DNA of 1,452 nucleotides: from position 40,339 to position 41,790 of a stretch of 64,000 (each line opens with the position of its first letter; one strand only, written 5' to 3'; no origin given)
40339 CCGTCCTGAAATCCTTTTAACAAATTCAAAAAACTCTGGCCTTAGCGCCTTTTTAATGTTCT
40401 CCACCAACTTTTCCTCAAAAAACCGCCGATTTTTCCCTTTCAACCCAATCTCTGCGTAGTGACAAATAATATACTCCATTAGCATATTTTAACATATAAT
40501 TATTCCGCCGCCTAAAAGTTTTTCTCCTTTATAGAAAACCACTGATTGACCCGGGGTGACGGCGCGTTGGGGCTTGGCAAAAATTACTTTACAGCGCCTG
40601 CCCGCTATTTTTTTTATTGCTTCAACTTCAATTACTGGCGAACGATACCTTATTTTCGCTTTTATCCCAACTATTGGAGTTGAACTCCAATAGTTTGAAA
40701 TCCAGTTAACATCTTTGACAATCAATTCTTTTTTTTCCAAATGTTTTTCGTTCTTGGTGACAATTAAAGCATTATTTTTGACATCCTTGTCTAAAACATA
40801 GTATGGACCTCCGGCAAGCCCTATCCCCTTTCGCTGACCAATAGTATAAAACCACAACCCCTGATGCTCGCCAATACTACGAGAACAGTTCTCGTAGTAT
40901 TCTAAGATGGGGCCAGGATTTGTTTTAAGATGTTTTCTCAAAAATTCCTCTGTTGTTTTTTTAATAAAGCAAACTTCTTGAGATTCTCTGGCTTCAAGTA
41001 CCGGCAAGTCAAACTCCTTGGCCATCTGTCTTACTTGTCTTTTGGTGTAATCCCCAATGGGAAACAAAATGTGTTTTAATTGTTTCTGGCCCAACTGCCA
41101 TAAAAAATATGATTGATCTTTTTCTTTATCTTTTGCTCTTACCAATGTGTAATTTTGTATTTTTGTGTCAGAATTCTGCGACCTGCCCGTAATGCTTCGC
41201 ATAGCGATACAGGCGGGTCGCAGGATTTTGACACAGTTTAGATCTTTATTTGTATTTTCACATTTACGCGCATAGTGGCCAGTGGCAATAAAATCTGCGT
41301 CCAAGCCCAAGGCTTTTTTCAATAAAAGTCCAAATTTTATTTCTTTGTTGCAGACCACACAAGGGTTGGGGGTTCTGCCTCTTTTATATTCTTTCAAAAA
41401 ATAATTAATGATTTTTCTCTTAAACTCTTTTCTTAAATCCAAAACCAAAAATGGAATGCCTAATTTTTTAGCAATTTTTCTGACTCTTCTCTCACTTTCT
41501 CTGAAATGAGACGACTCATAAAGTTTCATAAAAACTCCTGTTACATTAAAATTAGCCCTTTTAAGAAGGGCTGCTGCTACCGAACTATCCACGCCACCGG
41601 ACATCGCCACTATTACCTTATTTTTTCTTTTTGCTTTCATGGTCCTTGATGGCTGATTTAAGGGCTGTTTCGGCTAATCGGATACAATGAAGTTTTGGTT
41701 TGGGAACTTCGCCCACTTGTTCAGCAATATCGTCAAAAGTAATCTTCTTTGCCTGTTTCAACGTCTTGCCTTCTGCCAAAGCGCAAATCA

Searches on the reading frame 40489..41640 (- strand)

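Call 37: search_protein_families(library=pfam, proteins=[window:40489-41640:-], max_evalue=0.001)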
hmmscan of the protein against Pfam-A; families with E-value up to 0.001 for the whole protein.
window:40489-41640:- (383 aa): 10 families
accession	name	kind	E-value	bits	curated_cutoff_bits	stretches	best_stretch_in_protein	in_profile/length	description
PF03054.22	tRNA_Me_trans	-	9.9e-70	234.7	20.6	1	8-228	2-202/202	tRNA methyl transferase HUP domain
PF20259.3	tRNA_Me_trans_M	-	1e-20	73.5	27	1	231-295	1-65/66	tRNA methyl transferase PRC-barrel domain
PF20258.4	tRNA_Me_trans_C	-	1.1e-18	67.8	20.6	1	304-381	2-77/77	Aminomethyltransferase beta-barrel domain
PF02540.23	NAD_synthase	-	6.1e-09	35.8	21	1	5-72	17-84/242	NAD synthase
PF01507.26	PAPS_reduct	-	1.5e-07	32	22.5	1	9-213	2-155/175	Phosphoadenosine phosphosulfate reductase domain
PF06508.19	QueC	-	6e-07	29.6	22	1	8-70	1-61/210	Queuosine biosynthesis protein QueC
PF24167.1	DUF7411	-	7.3e-06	26.1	28.7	1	8-82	2-71/194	Family of unknown function (DUF7411)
PF00764.25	Arginosuc_synth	-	2.9e-05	24.6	27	1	8-80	1-72/162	Arginosuccinate synthase N-terminal HUP domain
PF02568.20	ThiI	-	4.7e-05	23.5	20.5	1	7-60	4-56/197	Thiamine biosynthesis protein (ThiI)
PF01171.26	ATP_bind_3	-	0.00091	19.4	27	0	8-71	1-68/182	PP-loop family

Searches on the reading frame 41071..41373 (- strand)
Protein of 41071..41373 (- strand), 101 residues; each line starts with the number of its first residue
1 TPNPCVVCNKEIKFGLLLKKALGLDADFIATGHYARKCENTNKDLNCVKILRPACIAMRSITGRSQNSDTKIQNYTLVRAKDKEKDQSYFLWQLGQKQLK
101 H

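Call 83: search_solved_structures(query=window:41071-41373:-, max_evalue=0.001, show_alignments=2)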
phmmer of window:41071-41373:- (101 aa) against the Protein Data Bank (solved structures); distinct sequences matched with E-value up to 0.001: 4.
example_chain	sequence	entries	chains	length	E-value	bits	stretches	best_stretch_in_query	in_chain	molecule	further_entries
9hln_A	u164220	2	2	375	1.5e-14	57.4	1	1-40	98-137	tRNA-specific 2-thiouridylase MnmA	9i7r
9hlv_A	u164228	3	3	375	7e-13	52.1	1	1-40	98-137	tRNA-specific 2-thiouridylase MnmA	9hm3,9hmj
2hma_A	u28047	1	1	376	7e-13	52.1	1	1-40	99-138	Probable tRNA (5-methylaminomethyl-2-thiouridylate)-methyltransferase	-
2der_A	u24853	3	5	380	3.7e-11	46.5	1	1-42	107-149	tRNA-specific 2-thiouridylase mnmA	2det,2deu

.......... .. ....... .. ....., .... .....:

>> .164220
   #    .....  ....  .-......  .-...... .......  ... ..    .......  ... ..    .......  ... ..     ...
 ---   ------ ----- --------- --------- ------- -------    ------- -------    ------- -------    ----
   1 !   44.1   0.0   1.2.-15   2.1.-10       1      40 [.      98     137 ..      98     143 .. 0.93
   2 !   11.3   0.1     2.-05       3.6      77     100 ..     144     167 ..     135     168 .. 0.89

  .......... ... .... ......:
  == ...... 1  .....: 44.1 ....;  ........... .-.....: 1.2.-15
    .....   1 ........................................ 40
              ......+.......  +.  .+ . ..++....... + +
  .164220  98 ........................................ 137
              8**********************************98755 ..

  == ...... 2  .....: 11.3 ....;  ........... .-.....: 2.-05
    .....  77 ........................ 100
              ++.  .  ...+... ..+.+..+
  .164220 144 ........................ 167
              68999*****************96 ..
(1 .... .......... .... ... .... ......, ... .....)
